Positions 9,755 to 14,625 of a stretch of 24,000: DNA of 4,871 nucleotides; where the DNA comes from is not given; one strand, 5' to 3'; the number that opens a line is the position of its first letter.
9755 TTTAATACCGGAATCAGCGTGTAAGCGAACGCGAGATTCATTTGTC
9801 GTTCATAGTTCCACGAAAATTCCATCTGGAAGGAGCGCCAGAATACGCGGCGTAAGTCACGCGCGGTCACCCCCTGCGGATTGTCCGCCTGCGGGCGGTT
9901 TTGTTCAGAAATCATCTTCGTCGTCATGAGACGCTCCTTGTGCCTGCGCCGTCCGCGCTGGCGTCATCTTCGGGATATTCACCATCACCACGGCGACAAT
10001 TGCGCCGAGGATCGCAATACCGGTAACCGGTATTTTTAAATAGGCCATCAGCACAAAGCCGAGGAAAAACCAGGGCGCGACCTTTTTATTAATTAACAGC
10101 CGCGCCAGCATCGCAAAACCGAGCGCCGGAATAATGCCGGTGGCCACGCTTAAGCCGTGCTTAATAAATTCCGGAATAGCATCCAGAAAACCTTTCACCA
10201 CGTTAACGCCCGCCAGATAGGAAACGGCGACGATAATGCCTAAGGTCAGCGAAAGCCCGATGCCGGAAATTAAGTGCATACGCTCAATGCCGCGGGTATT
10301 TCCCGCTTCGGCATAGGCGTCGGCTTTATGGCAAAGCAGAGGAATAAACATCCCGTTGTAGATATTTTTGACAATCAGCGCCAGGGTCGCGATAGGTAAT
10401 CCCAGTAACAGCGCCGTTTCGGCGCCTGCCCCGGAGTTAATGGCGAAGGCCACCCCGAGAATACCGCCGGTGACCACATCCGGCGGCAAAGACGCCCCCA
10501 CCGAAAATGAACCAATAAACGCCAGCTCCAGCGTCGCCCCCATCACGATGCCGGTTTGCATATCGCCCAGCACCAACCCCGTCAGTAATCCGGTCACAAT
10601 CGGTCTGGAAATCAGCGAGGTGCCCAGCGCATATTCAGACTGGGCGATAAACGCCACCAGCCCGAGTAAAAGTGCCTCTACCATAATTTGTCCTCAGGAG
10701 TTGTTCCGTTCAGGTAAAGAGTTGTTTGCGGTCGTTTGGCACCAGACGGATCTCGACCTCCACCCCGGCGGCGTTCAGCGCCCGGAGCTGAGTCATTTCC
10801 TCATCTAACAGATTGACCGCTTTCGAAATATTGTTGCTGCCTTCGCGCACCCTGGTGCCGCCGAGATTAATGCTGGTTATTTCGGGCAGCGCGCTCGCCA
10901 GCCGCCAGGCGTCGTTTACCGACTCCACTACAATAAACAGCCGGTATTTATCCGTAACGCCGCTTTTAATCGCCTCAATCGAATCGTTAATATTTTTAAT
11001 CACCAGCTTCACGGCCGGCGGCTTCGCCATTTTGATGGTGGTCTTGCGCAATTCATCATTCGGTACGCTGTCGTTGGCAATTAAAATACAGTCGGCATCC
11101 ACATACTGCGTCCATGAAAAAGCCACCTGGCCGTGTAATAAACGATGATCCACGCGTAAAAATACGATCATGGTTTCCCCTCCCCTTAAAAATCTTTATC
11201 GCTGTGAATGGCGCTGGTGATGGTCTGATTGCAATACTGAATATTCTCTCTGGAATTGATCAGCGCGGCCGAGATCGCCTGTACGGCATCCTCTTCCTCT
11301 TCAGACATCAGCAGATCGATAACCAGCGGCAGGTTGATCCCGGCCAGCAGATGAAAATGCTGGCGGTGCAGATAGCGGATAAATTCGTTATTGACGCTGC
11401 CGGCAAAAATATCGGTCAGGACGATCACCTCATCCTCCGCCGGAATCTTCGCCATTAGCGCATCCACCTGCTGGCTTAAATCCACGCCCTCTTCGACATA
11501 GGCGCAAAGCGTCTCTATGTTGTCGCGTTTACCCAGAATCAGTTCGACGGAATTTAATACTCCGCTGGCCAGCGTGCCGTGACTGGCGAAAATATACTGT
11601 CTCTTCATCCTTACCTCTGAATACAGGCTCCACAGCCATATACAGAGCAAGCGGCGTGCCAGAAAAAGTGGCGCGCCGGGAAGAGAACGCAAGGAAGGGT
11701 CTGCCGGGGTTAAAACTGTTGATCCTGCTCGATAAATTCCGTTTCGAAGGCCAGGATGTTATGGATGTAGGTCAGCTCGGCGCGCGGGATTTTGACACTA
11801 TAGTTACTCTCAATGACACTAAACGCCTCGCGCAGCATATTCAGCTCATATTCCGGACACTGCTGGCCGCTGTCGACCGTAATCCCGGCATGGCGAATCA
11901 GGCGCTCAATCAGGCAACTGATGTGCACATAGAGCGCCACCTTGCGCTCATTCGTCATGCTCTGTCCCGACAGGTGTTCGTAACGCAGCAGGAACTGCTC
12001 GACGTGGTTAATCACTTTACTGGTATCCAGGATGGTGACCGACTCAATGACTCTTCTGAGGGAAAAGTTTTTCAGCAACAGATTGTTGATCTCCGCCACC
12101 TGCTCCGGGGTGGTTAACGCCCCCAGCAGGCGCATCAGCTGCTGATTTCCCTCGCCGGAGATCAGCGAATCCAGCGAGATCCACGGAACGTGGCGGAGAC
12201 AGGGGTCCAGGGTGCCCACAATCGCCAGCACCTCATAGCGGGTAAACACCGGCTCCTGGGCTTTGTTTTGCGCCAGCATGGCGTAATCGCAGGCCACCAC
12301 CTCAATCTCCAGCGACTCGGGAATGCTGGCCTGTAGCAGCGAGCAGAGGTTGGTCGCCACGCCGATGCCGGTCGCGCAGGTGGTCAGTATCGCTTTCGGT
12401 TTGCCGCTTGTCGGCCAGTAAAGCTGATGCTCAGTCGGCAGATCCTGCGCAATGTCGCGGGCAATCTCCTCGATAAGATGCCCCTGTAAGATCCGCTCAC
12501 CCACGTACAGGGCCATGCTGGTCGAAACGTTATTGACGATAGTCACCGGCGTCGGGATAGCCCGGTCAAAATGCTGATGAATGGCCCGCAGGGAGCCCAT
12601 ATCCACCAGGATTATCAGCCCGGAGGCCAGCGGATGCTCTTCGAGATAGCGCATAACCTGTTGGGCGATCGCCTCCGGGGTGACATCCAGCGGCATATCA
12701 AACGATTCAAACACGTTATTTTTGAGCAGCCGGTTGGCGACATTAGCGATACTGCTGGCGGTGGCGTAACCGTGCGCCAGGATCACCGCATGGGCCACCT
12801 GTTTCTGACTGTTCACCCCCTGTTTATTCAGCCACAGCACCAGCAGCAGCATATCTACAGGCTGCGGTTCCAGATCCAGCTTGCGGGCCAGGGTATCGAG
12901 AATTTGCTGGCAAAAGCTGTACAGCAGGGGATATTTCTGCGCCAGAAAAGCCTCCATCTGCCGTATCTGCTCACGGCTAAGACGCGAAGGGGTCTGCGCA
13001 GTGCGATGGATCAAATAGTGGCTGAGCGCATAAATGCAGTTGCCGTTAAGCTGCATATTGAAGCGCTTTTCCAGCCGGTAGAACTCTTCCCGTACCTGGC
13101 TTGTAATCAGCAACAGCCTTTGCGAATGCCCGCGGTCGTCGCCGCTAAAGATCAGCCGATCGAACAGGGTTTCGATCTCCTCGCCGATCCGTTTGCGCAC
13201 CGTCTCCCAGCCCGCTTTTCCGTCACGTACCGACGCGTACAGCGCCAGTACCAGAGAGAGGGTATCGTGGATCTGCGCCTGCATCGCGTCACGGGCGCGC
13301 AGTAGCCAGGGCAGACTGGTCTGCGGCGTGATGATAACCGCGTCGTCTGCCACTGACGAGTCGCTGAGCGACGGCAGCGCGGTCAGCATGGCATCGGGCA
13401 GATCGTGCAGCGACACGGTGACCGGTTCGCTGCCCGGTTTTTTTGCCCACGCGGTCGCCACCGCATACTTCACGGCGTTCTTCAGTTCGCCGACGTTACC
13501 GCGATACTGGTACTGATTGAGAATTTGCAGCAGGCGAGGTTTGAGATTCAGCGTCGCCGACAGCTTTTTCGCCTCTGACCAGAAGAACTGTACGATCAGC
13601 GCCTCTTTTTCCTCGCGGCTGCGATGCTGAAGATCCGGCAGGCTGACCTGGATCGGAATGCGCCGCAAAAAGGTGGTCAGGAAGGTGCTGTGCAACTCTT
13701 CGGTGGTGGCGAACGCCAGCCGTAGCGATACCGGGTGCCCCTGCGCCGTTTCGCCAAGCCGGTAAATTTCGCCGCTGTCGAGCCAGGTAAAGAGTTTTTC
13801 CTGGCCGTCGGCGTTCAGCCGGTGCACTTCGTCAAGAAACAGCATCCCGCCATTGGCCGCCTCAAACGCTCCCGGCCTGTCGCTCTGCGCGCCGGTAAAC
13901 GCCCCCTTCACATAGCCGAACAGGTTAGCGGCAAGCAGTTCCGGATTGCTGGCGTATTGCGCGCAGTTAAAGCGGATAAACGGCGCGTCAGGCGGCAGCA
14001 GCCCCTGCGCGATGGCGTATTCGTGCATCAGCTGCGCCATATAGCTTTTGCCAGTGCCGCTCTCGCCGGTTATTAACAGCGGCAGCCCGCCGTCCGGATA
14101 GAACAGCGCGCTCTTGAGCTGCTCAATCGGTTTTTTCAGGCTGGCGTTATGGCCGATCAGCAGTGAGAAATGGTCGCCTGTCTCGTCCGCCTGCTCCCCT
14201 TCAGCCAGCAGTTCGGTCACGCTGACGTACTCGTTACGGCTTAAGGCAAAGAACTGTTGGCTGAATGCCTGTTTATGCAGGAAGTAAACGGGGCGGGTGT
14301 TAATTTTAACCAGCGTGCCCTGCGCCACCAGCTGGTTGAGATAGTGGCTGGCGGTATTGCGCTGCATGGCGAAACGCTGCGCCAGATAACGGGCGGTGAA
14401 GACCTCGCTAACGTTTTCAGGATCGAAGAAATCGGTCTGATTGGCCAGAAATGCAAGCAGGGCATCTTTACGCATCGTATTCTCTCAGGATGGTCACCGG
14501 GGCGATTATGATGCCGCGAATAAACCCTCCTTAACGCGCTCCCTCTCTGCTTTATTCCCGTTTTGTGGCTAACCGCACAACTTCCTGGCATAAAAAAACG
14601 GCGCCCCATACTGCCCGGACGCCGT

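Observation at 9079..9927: A single in-frame TAG splits the PTS EIID gene (230 codons + stop + 51 conserved codons) in an otherwise intact operon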

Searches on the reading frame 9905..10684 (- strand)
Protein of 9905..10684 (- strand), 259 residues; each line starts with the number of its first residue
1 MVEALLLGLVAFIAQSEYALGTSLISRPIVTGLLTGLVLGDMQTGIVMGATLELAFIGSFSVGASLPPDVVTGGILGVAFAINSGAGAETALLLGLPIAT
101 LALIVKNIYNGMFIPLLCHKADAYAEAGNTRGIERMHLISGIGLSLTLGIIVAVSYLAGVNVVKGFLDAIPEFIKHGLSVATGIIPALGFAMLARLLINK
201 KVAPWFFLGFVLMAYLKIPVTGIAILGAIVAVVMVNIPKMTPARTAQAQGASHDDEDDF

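Call 5: search_protein_families(library=pfam, proteins=[window:9905-10684:-])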
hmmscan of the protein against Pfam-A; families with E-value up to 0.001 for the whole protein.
window:9905-10684:- (259 aa): 1 family
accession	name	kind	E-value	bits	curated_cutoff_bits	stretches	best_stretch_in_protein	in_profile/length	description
PF03609.19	EII-Sor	-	5.6e-71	239.1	26.3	1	2-232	2-232/233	PTS system sorbose-specific iic component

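Call 9: list_cluster_members(proteins=[window:9238-9927:-, window:9905-10684:-, window:8005-9066:-, window:10710-11171:-])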
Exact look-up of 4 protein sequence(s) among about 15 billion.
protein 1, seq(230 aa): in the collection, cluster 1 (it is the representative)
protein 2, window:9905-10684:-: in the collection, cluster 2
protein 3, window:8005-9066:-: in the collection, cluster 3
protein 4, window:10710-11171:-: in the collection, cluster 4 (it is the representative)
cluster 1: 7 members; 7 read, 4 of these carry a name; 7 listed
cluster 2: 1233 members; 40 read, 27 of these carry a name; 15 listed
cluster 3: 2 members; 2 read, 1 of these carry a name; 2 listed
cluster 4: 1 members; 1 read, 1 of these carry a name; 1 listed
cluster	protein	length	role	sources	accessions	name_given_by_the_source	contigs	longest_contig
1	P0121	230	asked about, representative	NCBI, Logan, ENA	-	-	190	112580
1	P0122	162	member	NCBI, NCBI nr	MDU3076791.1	MAG: PTS system mannose/fructose/sorbose family transporter subunit IID, partial [Mixta ... | PTS system mannose/fructose/sorbose family transporter subunit IID [Mixta calida]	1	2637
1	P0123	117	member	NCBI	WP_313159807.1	PTS system mannose/fructose/sorbose family transporter subunit IID, partial [Mixta calida]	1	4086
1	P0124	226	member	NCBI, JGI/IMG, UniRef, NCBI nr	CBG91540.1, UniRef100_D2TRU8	PTS transport system, IID component [Citrobacter rodentium ICC168] | Phosphotransferase system, mannose/fructose/N-acetylgalactosamine-specific component IID | PTS transport system, IID component n=1 Tax=Citrobacter rodentium (strain ICC168) ...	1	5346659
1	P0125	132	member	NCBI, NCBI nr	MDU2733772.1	MAG: PTS system mannose/fructose/sorbose family transporter subunit IID, partial [Mixta ... | PTS system mannose/fructose/sorbose family transporter subunit IID [Mixta calida]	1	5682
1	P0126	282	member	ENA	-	-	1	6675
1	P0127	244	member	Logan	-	-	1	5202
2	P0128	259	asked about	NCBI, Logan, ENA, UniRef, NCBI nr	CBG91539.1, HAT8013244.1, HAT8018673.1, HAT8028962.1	PTS mannose/fructose/sorbose/N-acetylgalactosamine transporter subunit IIC [Citrobacter ... | N-acetylgalactosamine-specific PTS system EIIC component 2 n=2 Tax=Citrobacter rodentium ...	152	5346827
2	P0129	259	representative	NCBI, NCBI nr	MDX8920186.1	PTS mannose/fructose/sorbose/N-acetylgalactosamine transporter subunit IIC [Salmonella ...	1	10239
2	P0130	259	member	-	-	PTS mannose/fructose/sorbose/N-acetylgalactosamine transporter subunit IIC [Salmonella ...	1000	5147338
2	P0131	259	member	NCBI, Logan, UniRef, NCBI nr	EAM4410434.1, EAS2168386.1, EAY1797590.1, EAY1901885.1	PTS mannose/fructose/sorbose/N-acetylgalactosamine transporter subunit IIC [Salmonella ... | PTS mannose/fructose/sorbose/N-acetylgalactosamine transporter subunit IIC n=2 ...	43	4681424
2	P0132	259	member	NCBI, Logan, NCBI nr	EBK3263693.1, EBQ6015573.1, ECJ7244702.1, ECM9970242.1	PTS mannose/fructose/sorbose/N-acetylgalactosamine transporter subunit IIC [Salmonella ...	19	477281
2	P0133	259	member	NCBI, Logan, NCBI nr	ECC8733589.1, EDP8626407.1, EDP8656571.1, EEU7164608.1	PTS mannose/fructose/sorbose/N-acetylgalactosamine transporter subunit IIC [Salmonella ...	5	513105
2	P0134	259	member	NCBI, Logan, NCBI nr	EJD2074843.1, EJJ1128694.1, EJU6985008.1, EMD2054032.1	PTS mannose/fructose/sorbose/N-acetylgalactosamine transporter subunit IIC [Salmonella ...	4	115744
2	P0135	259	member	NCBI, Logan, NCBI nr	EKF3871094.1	PTS mannose/fructose/sorbose/N-acetylgalactosamine transporter subunit IIC [Salmonella ...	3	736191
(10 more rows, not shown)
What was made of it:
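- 9235..9927 (-): gfrD (PTS EIID) codons 1-230 plus the premature TAG. ICC168 annotates it from Met5 as CBG91540, 'PTS transport system, IID component', 226 aa. The exact 230-aa product is found on 190 contigs (call 9).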

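Call 48: search_protein_families(library=ncbifam, proteins=[window:9905-10684:-], max_evalue=1e-10)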
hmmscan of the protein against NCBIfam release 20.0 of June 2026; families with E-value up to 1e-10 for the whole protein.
window:9905-10684:- (259 aa): 4 families
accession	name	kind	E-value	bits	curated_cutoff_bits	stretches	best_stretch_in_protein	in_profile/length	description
NF040757.1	AgaW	equivalog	2.1e-52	178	300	1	8-246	2-239/249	PTS N-acetylgalactosamine transporter subunit IIC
TIGR00822.1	EII-Sor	subfamily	6e-50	170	339.85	1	4-258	8-262/267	mannose/fructose/sorbose PTS transporter subunit IIC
NF007289.1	PRK09757.1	equivalog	3e-42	144.9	300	1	2-234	4-236/241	PTS galactosamine transporter subunit IIC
NF011647.0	PRK15065.1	subfamily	6.2e-42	143.6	278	1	3-257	7-262/267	mannose/fructose/sorbose family PTS transporter subunit IIC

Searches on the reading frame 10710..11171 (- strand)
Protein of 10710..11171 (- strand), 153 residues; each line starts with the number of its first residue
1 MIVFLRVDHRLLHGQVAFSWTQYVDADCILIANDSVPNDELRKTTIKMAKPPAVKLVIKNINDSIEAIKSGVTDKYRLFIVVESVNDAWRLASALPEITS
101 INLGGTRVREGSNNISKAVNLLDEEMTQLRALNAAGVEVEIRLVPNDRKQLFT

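Call 5: search_protein_families(library=pfam, proteins=[window:10710-11171:-])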
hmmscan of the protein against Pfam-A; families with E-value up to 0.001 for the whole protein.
window:10710-11171:- (153 aa): 1 family
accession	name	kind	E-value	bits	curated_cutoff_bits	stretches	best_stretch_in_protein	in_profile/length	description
PF03830.20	PTSIIB_sorb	-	5.1e-48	163.6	27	1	2-149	1-148/148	PTS system sorbose subfamily IIB component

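Call 48: search_protein_families(library=ncbifam, proteins=[window:10710-11171:-], max_evalue=1e-10)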
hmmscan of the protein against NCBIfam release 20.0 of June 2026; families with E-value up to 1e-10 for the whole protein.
window:10710-11171:- (153 aa): 4 families
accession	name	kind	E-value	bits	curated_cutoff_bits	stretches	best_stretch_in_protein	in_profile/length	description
TIGR00854.1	pts-sorbose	subfamily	8.7e-31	107.1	163.6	1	2-149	2-148/150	mannose/fructose/sorbose PTS transporter subunit IIB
NF011670.1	PRK15088.1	equivalog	3.9e-27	95.1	400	1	2-150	165-313/323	PTS mannose transporter subunit IIAB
NF007288.1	PRK09756.1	equivalog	8.2e-27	94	180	1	2-150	3-151/153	PTS galactosamine transporter subunit IIB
NF008508.1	PRK11425.1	equivalog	1.4e-24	86.7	180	1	2-149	4-150/157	PTS N-acetylgalactosamine transporter subunit IIB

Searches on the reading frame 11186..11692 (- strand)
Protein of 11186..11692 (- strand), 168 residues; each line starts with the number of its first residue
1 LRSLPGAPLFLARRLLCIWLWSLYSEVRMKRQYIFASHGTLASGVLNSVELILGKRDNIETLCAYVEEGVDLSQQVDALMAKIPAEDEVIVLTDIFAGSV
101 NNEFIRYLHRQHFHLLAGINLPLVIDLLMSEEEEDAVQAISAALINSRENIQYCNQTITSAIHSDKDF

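Call 5: search_protein_families(library=pfam, proteins=[window:11186-11692:-])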
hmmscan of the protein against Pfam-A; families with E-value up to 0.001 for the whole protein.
window:11186-11692:- (168 aa): 1 family
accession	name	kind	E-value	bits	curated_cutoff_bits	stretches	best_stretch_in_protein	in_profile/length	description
PF03610.21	EIIA-man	-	4e-17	62.9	21.4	1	34-140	3-111/116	PTS system fructose IIA component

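Call 48: search_protein_families(library=ncbifam, proteins=[window:11186-11608:-], max_evalue=1e-10)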
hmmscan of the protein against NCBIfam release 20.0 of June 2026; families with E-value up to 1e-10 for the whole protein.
window:11186-11608:- (140 aa): 3 families
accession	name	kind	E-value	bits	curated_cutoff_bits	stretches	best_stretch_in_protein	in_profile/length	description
TIGR00824.1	EIIA-man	subfamily_domain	4.3e-17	62.3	98.35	1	5-111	4-112/116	mannose/fructose/sorbose PTS transporter subunit IIA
NF040761.1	AgaF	equivalog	4.6e-15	56.1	130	1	6-130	5-131/144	PTS galactosamine/N-acetylgalactosamine transporter subunit IIA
NF011670.1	PRK15088.1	equivalog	1.6e-13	50.3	400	1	5-129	5-132/323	PTS mannose transporter subunit IIAB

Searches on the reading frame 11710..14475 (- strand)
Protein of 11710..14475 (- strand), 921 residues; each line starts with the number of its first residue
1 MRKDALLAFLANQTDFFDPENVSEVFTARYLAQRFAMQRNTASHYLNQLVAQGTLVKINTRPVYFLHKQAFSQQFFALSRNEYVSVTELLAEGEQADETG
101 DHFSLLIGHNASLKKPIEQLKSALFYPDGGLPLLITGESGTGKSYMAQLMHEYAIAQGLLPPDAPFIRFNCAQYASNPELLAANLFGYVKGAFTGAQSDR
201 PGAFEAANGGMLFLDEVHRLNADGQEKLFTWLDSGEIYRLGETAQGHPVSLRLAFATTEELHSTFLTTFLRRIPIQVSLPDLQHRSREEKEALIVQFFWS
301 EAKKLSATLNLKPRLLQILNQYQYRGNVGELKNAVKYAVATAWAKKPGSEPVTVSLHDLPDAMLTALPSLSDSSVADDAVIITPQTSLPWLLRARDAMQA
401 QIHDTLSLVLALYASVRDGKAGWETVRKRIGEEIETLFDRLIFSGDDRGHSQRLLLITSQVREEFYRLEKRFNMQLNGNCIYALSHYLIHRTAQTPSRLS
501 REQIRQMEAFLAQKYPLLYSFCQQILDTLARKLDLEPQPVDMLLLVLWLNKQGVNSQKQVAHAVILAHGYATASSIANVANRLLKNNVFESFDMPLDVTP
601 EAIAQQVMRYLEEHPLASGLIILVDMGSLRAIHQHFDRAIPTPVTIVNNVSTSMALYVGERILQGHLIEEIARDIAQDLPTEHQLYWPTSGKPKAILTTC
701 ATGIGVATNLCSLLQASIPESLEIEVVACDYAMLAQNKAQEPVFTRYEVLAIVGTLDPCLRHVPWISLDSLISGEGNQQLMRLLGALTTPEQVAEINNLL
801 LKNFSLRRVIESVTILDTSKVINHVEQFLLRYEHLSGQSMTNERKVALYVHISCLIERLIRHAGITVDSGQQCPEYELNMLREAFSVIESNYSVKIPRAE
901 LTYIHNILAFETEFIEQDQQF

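Call 5: search_protein_families(library=pfam, proteins=[window:11710-14475:-])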
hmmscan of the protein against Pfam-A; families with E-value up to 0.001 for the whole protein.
window:11710-14475:- (921 aa): 10 families
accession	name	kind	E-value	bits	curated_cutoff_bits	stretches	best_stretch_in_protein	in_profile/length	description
PF00158.32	Sigma54_activat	-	4.1e-41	140.9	20.2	1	106-271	1-155/168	Sigma-54 interaction domain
PF00874.25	PRD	-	8.1e-11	42.5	23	1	827-907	2-86/90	PRD domain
PF25601.1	AAA_lid_14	-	3.2e-09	36.9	27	1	288-366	5-77/87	AAA+ ATPase lid domain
PF14532.12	Sigma54_activ_2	-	1.2e-08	35.7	25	1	128-239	19-100/138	Sigma-54 interaction domain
PF07728.20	AAA_5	-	5.2e-06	26.9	22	1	132-245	1-105/139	AAA domain (dynein-related subfamily)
PF13401.12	AAA_22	-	9.7e-06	26.4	27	1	132-233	7-109/130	AAA domain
PF03610.21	EIIA-man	-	2.6e-05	24.7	21.4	1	564-630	3-70/116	PTS system fructose IIA component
PF00004.35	AAA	-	4e-05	24.5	21.2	1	133-238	1-98/131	ATPase family associated with various cellular activities (AAA)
PF01078.27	Mg_chelatase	-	4.3e-05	23.4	20.3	0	195-238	93-136/207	Magnesium chelatase, subunit ChlI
PF13191.12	AAA_16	-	0.00012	23.1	32.6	0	117-195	9-88/167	AAA ATPase domain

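Call 48: search_protein_families(library=ncbifam, proteins=[window:11710-14475:-], max_evalue=1e-10)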
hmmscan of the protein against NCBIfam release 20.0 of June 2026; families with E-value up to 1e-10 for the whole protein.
window:11710-14475:- (921 aa): 24 families
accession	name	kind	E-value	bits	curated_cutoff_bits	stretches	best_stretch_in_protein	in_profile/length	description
NF047795.1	TransRegDagR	equivalog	2.5e-151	505.6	1400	1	23-908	26-936/938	transcriptional regulator DagR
NF038308.1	RNA_repair_RtcR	equivalog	8.7e-39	133.7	650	1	76-358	153-438/530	RNA repair transcriptional activator RtcR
TIGR01817.1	nifA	equivalog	7.8e-38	130.5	528.85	1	96-365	188-451/534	nif-specific transcriptional activator NifA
NF041552.1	TF_PrdR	equivalog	1.5e-37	129.2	795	1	94-340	257-498/577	sigma-54 dependent transcriptional regulator PrdR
NF003451.0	PRK05022.1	equivalog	5.9e-37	127.6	476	1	127-362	210-442/512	nitric oxide reductase transcriptional regulator NorR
TIGR01818.1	ntrC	equivalog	1.8e-33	116.1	558.6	1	131-344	158-369/463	nitrogen regulation protein NR(I)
TIGR02974.1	phageshock_pspF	equivalog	5.3e-32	111.3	443.55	1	132-342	24-233/336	phage shock protein operon transcriptional activator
TIGR02915.1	PEP_resp_reg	equivalog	2.9e-31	108.8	502.6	1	102-345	137-375/445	PEP-CTERM-box response regulator transcription factor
NF041946.1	LuxO_transreg_Vib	equivalog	1.1e-30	106.9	800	1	94-341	123-365/463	quorum-sensing sigma-54 dependent transcriptional regulator LuxO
NF050807.1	TransRegFlbDCaul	equivalog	4.1e-29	101.7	750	1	133-354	144-363/454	sigma-54-dependent transcriptional regulator FlbD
NF008622.0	PRK11608.1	equivalog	2.3e-28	99.2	529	1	131-339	30-237/329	phage shock protein operon transcriptional activator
NF008469.0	PRK11361.1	equivalog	7.4e-28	97.4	714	1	133-341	169-375/461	acetoacetate metabolism transcriptional regulator AtoC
NF011953.0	PRK15424.1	equivalog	1.3e-27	96.6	703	1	77-337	194-460/538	propionate catabolism operon regulatory protein PrpR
TIGR02329.1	propionate_PrpR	equivalog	2.6e-27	95.7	499.2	1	101-346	209-453/526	propionate catabolism operon regulatory protein PrpR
NF041906.1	V4R_TF_MobR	exception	5.8e-27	94.4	999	1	106-339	234-462/544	phenol degradation transcriptional regulator MobR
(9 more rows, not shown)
